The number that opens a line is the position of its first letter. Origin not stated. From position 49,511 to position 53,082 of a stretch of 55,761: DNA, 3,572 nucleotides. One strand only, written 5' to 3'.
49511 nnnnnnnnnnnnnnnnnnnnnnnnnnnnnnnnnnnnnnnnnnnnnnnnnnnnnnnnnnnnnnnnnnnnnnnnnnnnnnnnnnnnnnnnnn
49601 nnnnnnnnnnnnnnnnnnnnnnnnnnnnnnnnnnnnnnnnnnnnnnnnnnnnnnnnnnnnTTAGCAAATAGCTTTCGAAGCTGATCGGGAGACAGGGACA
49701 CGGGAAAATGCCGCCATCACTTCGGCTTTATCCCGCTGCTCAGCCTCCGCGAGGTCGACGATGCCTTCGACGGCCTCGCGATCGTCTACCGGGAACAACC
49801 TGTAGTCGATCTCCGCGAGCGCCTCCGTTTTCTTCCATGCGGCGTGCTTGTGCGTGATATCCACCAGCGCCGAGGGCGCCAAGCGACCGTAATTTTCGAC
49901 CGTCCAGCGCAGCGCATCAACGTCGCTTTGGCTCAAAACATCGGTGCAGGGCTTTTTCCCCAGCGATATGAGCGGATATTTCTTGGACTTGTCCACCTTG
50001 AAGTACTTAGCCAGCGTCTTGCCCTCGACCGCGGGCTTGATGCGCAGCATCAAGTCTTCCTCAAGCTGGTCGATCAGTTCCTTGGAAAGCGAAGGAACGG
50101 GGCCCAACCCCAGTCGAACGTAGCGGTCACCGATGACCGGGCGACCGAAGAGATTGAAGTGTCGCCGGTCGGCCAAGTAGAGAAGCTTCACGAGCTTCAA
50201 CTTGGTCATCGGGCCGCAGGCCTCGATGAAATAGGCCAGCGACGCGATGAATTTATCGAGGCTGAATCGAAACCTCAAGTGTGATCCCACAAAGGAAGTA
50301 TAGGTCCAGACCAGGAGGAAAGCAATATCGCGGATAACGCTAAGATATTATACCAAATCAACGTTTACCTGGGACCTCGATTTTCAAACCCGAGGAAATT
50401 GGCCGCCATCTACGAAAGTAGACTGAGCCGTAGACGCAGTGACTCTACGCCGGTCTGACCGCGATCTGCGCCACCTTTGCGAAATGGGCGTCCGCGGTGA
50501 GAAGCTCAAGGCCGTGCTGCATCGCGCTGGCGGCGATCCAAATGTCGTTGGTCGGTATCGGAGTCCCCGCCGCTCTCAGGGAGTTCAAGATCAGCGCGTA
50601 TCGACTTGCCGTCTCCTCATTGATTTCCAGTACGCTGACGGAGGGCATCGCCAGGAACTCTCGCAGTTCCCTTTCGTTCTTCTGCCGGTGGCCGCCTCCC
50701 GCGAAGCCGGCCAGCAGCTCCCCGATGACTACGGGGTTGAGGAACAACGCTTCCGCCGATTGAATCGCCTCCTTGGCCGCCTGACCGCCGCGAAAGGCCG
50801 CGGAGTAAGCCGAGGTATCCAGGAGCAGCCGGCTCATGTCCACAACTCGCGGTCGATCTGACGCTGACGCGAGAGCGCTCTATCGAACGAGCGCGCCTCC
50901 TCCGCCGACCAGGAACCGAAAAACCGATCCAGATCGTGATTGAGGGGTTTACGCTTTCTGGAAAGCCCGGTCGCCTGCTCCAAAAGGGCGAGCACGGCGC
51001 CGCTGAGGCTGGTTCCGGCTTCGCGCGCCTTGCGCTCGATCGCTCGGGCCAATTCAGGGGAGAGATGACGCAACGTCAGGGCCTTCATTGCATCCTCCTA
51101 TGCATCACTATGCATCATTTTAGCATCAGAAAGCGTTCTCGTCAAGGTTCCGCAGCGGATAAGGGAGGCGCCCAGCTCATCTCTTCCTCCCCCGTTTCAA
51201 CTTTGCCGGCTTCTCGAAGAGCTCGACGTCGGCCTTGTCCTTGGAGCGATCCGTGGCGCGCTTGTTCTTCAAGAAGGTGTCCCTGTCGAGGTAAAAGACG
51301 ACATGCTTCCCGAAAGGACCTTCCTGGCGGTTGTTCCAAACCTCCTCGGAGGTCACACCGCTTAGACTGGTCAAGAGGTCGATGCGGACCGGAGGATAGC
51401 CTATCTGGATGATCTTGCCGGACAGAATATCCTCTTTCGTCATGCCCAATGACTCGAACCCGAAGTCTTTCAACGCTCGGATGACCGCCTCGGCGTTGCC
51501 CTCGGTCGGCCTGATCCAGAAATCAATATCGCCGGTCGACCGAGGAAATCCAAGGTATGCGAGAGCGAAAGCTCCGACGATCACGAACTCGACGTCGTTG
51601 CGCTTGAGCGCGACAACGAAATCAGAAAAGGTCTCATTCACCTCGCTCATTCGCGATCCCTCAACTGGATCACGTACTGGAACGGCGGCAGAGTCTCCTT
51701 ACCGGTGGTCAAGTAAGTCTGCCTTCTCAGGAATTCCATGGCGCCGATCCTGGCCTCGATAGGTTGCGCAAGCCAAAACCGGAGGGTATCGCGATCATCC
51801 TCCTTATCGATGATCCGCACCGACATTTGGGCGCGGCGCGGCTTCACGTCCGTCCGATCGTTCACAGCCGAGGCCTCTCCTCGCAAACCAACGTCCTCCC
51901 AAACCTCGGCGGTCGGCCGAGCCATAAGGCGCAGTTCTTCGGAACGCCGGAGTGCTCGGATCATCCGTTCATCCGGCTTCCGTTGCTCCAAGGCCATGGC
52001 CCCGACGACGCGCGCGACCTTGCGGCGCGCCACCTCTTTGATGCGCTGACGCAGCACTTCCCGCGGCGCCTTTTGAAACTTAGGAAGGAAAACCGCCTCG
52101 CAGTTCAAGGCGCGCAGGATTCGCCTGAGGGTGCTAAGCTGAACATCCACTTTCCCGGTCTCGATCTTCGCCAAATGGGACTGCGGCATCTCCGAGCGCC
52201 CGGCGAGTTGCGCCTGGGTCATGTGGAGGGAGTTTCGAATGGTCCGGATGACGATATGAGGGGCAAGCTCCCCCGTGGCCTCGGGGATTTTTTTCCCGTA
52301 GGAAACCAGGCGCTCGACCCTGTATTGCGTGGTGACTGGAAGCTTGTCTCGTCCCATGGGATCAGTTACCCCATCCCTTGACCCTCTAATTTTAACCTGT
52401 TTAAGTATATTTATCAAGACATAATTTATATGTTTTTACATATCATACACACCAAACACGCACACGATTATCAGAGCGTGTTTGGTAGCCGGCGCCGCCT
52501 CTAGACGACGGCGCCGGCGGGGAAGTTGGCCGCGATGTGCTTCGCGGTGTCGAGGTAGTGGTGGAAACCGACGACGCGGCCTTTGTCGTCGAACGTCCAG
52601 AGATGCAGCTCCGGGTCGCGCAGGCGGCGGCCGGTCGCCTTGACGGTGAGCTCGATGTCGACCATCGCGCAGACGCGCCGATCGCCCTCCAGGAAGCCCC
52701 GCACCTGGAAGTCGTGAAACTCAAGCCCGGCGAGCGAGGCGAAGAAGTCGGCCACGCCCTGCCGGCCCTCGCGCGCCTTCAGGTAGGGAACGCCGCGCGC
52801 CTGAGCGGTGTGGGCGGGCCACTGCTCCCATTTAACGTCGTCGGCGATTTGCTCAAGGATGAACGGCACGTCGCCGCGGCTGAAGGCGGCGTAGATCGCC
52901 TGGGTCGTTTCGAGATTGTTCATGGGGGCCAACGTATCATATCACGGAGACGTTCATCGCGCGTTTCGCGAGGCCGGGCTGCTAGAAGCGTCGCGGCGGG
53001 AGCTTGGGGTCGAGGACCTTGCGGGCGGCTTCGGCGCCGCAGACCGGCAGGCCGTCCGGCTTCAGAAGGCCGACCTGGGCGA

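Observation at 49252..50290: Panacea (DUF4065) antitoxin with an unannotated MazF-like partner, hard-wired to mtaB by a GTGA overlap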

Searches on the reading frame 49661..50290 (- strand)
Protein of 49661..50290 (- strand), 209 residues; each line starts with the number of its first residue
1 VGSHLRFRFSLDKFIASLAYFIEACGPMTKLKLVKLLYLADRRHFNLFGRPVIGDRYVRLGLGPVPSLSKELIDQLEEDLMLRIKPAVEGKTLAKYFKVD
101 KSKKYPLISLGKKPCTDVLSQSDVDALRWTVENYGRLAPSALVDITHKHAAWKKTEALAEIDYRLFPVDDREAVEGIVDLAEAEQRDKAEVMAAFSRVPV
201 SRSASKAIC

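Call 3: search_protein_families(library=pfam, proteins=[window:49661-50290:-], max_evalue=1)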
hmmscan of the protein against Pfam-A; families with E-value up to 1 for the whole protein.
window:49661-50290:- (209 aa): 1 family
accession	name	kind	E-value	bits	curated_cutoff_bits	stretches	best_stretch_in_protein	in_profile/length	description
PF13274.11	SocA_Panacea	-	7.4e-18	66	25.7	1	33-153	1-113/113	Antitoxin SocA-like, Panacea domain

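Call 4: search_protein_families(library=padloc, proteins=[window:49661-50290:-], max_evalue=1)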
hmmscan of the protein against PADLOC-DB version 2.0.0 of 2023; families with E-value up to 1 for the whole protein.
window:49661-50290:- (209 aa): 0 families

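Call 5: search_protein_families(library=ncbifam, proteins=[window:49661-50290:-], max_evalue=1)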
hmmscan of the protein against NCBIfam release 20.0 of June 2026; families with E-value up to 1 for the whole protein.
window:49661-50290:- (209 aa): 3 families
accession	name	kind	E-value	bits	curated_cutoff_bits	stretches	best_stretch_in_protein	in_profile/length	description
NF047745.1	SocA_antitoxin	equivalog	4.1e-05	23.3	190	2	118-155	94-132/176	type VI toxin-antitoxin system SocA family antitoxin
NF052573.1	HisKinEspAMyxo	equivalog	0.016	13.3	1400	1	154-209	450-505/755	serine histidine kinase EspA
NF002348.0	PRK01310.1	equivalog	0.11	12.4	115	1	150-193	3-46/106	hypothetical protein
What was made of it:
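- Closest known: SocAB. Different: The NCBIfam SocA equivalog scores 23 bits against a cut-off of 190 (call 5).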

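Call 74: search_protein_families(library=phrogs, proteins=[window:49661-50290:-], max_evalue=0.1)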
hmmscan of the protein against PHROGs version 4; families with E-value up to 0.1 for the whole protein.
window:49661-50290:- (209 aa): 2 families
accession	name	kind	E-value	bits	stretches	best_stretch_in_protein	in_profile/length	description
phrog_1281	-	unknown function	4.2e-19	70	1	10-158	6-132/195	-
phrog_10390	-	unknown function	1.3e-09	39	1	17-157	153-275/299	-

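Call 79: predict_structure(protein=window:49661-50290:-)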
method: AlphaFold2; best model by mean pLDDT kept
length: 209 residues; sequences in the alignment: 1
mean_pLDDT: 35.2   pTM: 0.22
mean pLDDT of the five models: 35.2, 33.4, 31.2, 29.9, 29.3
residues with pLDDT >= 90: 0; 70-90: 0; 50-70: 0; < 50: 209
segments of 3 or more residues with pLDDT < 50: 1-209
pLDDT, mean of each block of 10 residues (from residue 1): 28 41 40 34 29 26 32 41 36 39 35 35 45 37 29 27 31 43 44 40 29
secondary structure, 60 per line:
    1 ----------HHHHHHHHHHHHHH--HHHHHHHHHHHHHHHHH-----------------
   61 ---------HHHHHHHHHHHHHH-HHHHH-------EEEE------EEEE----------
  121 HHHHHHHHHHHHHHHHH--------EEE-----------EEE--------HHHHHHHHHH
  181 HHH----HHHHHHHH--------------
elements in order: H11-24 H27-43 H70-83 H85-89 E97-100 E107-110 H121-137 E146-148 E160-162 H171-183 H188-195
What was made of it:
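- Tried and rejected: Single-sequence PanA folding failed at pLDDT 35 and was not used (call 79).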

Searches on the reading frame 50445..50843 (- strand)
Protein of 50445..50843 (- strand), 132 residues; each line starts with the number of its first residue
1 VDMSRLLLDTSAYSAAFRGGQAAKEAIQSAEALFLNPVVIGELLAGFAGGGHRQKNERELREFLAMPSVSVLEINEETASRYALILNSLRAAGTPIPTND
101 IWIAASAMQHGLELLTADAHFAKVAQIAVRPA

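Call 3: search_protein_families(library=pfam, proteins=[window:50445-50843:-], max_evalue=1)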
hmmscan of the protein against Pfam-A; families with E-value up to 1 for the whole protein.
window:50445-50843:- (132 aa): 2 families
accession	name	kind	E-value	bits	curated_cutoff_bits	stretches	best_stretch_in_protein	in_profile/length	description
PF01850.27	PIN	-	1.2e-19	71.5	23.6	1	7-125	2-118/120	PIN domain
PF20131.4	MC3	-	0.17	11.8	23.2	1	26-73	3-52/159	ABC-three component (ABC-3C) system Middle Component 3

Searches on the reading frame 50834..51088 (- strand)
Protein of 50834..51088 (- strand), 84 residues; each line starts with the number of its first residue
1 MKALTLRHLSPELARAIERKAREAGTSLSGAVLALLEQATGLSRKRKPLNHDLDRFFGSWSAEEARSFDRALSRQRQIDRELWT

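Call 3: search_protein_families(library=pfam, proteins=[window:50834-51088:-], max_evalue=1)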
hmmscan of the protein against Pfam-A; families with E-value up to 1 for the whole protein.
window:50834-51088:- (84 aa): 5 families
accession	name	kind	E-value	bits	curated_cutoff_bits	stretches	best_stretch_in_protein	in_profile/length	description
PF22513.2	FitA-like_RHH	-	0.00024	21.4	27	1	3-39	2-38/39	Antitoxin FitA-like, ribbon-helix-helix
PF02697.20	VAPB_antitox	-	0.0027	18.9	27.9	1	21-76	16-65/69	Putative antitoxin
PF01402.27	RHH_1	-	0.024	15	20.5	1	8-29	5-26/39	Ribbon-helix-helix protein, copG family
PF19891.5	DUF6364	-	0.078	13.9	27.3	1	4-59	5-52/70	Family of unknown function (DUF6364)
PF07372.17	DUF1491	-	0.12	13.2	25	1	24-83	26-90/104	Protein of unknown function (DUF1491)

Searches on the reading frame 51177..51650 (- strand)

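Call 3: search_protein_families(library=pfam, proteins=[window:51177-51650:-], max_evalue=1)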
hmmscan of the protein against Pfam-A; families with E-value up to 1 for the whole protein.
window:51177-51650:- (157 aa): 3 families
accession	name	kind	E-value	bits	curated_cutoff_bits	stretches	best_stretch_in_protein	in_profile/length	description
PF08843.17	AbiEii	-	0.0012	19.2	22.5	1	20-92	13-90/238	Nucleotidyl transferase AbiEii toxin, Type IV TA system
PF10706.15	Aminoglyc_resit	-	0.078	13.5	21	1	14-67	8-62/149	Aminoglycoside-2''-adenylyltransferase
PF19502.5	DUF6036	-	0.085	13.1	23.6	1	16-48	15-47/164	Nucleotidyltransferase of unknown function (DUF6036)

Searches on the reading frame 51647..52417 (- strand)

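Call 3: search_protein_families(library=pfam, proteins=[window:51647-52417:-], max_evalue=1)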
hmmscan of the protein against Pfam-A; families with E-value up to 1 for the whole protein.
window:51647-52417:- (256 aa): 4 families
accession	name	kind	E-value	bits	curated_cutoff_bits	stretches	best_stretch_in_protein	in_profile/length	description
PF01381.28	HTH_3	-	2e-11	44.2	23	1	57-109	1-53/55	Helix-turn-helix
PF13560.12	HTH_31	-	4e-08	33.9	27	1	57-106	6-56/64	Helix-turn-helix domain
PF13443.12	HTH_26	-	3.1e-05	24.6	22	1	65-106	10-52/63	Cro/C1-type HTH DNA-binding domain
PF12844.13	HTH_19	-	0.024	15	30.2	1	57-106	4-53/64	Helix-turn-helix domain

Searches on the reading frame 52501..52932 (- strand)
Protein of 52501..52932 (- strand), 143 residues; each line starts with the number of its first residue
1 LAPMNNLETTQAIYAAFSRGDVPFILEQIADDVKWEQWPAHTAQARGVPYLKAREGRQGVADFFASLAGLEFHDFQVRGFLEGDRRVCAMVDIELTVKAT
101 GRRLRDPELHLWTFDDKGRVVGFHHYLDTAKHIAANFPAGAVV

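Call 81: search_protein_families(library=pfam, proteins=[window:52501-52932:-], max_evalue=0.001)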
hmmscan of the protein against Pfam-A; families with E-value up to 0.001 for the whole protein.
window:52501-52932:- (143 aa): 1 family
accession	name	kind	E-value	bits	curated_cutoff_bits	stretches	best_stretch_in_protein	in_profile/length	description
PF12680.13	SnoaL_2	-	7.7e-12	46.2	27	1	11-121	2-100/102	SnoaL-like domain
